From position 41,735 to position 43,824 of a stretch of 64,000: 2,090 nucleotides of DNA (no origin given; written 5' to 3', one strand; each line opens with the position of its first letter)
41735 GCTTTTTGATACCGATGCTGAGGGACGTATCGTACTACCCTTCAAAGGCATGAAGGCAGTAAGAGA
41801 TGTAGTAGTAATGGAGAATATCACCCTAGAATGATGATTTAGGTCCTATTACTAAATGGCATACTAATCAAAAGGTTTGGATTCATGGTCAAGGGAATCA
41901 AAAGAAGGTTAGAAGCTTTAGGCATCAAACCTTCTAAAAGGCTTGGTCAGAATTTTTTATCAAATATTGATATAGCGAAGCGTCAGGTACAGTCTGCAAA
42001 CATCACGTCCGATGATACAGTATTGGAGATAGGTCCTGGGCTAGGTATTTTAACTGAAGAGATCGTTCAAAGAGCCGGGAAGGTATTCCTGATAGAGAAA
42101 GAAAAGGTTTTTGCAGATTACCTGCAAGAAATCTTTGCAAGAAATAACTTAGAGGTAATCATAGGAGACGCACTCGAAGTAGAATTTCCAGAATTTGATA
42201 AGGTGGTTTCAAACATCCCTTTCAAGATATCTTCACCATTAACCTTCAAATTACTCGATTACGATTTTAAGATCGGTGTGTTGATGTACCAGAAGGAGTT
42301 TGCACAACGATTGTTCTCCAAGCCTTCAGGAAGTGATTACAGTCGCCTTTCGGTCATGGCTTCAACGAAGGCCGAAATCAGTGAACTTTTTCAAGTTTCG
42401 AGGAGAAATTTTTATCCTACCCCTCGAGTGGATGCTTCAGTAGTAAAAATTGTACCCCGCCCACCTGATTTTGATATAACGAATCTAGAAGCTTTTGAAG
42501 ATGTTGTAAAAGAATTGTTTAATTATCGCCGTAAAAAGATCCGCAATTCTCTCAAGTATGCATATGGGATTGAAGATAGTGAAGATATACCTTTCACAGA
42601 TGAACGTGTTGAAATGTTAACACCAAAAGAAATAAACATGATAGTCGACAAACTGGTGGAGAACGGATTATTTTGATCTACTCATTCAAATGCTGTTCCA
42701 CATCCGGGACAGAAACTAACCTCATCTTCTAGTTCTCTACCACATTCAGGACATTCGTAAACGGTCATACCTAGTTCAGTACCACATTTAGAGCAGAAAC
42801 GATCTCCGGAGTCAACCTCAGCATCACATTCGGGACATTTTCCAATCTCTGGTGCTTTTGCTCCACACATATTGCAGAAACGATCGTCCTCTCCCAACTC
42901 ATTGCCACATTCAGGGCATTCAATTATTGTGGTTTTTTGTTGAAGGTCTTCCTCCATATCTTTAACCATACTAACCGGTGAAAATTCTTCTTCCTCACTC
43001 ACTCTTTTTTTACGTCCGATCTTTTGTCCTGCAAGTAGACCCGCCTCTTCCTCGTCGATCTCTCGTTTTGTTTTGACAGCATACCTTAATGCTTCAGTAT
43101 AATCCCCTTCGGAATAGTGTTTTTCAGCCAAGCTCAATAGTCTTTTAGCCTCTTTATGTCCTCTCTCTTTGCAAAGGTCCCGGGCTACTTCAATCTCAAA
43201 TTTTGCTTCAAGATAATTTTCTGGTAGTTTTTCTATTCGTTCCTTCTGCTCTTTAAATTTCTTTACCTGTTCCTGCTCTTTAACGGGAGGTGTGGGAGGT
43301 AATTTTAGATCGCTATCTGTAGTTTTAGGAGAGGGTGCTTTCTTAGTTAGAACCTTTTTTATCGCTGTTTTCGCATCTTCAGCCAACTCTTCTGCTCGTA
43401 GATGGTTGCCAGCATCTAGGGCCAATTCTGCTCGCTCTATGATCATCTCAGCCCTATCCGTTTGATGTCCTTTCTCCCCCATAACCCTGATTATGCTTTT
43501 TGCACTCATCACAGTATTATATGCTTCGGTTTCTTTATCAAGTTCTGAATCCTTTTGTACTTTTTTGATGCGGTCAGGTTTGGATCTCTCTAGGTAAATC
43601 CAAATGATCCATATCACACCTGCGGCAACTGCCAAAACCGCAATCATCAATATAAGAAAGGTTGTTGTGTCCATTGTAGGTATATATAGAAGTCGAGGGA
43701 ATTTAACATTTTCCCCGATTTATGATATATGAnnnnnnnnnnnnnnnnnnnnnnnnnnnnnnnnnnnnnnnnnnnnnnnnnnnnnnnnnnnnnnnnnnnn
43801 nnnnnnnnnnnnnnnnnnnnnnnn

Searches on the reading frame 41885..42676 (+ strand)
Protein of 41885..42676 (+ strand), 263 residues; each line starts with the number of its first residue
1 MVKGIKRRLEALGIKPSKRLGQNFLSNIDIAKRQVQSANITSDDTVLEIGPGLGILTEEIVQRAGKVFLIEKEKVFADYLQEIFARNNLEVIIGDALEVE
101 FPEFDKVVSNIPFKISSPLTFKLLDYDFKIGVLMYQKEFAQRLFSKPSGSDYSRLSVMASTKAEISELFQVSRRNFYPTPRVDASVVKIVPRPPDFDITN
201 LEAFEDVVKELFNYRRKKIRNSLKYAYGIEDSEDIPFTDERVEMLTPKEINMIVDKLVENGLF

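Call 3: search_protein_families(library=pfam, proteins=[window:41885-42676:+], max_evalue=0.1)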
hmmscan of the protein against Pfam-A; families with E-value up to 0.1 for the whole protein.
window:41885-42676:+ (263 aa): 6 families
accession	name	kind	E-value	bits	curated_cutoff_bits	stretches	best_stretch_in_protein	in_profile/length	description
PF00398.26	RrnaAD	-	9.4e-58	195.8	24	1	18-245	6-249/263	Ribosomal RNA adenine dimethylase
PF13649.12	Methyltransf_25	-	8.8e-07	30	27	1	46-111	1-72/97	Methyltransferase domain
PF08241.18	Methyltransf_11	-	6.2e-05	24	21.2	1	47-110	1-67/95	Methyltransferase domain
PF05175.20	MTS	-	0.0019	18.3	23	1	42-117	31-112/170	Methyltransferase small domain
PF13847.12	Methyltransf_31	-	0.08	13.1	27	0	41-110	2-81/145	Methyltransferase domain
PF02475.24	TRM5-TYW2_MTfase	-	0.093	13.1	28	0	26-119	20-120/164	TRM5/TYW2 methyltransferase domain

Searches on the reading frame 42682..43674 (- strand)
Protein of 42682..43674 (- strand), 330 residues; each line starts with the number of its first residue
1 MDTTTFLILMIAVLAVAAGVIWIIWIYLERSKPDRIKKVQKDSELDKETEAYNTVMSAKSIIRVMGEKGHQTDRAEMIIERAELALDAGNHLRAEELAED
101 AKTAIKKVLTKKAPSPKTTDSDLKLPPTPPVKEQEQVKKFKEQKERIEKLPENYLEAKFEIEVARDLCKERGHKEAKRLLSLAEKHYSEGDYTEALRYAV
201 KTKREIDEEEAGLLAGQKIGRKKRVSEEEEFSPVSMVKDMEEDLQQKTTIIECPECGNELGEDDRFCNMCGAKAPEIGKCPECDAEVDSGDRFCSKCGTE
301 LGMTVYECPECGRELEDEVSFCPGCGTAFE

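Call 3: search_protein_families(library=pfam, proteins=[window:42682-43674:-], max_evalue=0.1)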
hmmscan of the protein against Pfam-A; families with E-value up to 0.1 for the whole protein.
window:42682-43674:- (330 aa): 22 families
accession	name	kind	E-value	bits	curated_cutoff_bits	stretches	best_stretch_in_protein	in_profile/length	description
PF13240.11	Zn_Ribbon_1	-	1.2e-21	76.2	25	3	279-301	1-23/23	zinc-ribbon domain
PF12773.13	DZR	-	9e-20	71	27.3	2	253-298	1-45/45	Double zinc ribbon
PF13248.11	Zn_ribbon_3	-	1.6e-16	59.6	27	3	279-301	4-26/26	zinc-ribbon domain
PF24460.1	DUF7575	-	5.8e-14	51.6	28.5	3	307-330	5-28/28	Domain of unknown function (DUF7575)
PF17032.10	Zn_ribbon_15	-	3.3e-10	41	28.9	3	305-326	52-73/73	zinc-ribbon family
PF24463.1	DUF7577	-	2.2e-05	24.4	28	2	280-301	5-26/27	Domain of unknown function (DUF7577)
PF07191.17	Zn_ribbon_6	-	3.1e-05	24.3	25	2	251-288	1-40/67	Double zinc ribbon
PF10571.15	UPF0547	-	4.1e-05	24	29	0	252-271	2-21/26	Uncharacterised protein family UPF0547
PF18912.6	DZR_2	-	9.3e-05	22.6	27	1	279-325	9-55/56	Double zinc ribbon domain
PF10005.14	Zn_ribbon_DZR_6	-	0.0017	19.5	23.4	0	279-303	3-27/93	zinc-ribbon domain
PF23455.1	DUF7129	-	0.0046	17.1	30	1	304-328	10-36/45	Domain of unknown function (DUF7129)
PF08271.17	Zn_Ribbon_TF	-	0.0072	16.3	29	1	279-303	2-31/43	TFIIB zinc-binding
PF13424.12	TPR_12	-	0.01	16.5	30.1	0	162-199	31-68/77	Tetratricopeptide repeat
PF19941.4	DUF6403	-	0.023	15.3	26.9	0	162-207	26-70/77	Family of unknown function (DUF6403)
PF14446.12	Prok-RING_1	-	0.027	14.8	29.1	1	306-328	5-29/54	Prokaryotic RING finger family 1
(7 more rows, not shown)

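Call 6: search_protein_families(library=ncbifam, proteins=[window:42682-43674:-], max_evalue=0.1)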
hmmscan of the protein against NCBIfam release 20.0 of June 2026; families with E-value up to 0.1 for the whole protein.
window:42682-43674:- (330 aa): 7 families
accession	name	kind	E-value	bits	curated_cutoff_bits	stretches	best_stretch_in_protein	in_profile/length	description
NF011149.0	PRK14559.1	equivalog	1.3e-06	27.5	374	2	279-328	3-50/642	serine/threonine phosphatase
NF047373.1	BB0259_flg_lyt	exception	0.0026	16.6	234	1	122-208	459-537/705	flagellar assembly lytic transglycosylase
NF049953.1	ribbon_DG_selen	exception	0.0038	17.2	130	0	307-329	149-171/172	zinc ribbon-containing (seleno)protein DG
TIGR02031.1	BchD-ChlD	equivalog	0.0052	15.5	499.55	1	59-153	218-314/608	magnesium chelatase ATPase subunit D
NF005651.0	PRK07418.1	subfamily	0.01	14.1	942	0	241-273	584-616/617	acetolactate synthase large subunit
NF053815.1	teico_TcaA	equivalog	0.012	14.5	550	0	278-301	2-25/463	membrane-associated protein TcaA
NF033497.1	rubre_like_arch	subfamily_domain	0.06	13.1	32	0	306-329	1-26/34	rubrerythrin-like domain-containing protein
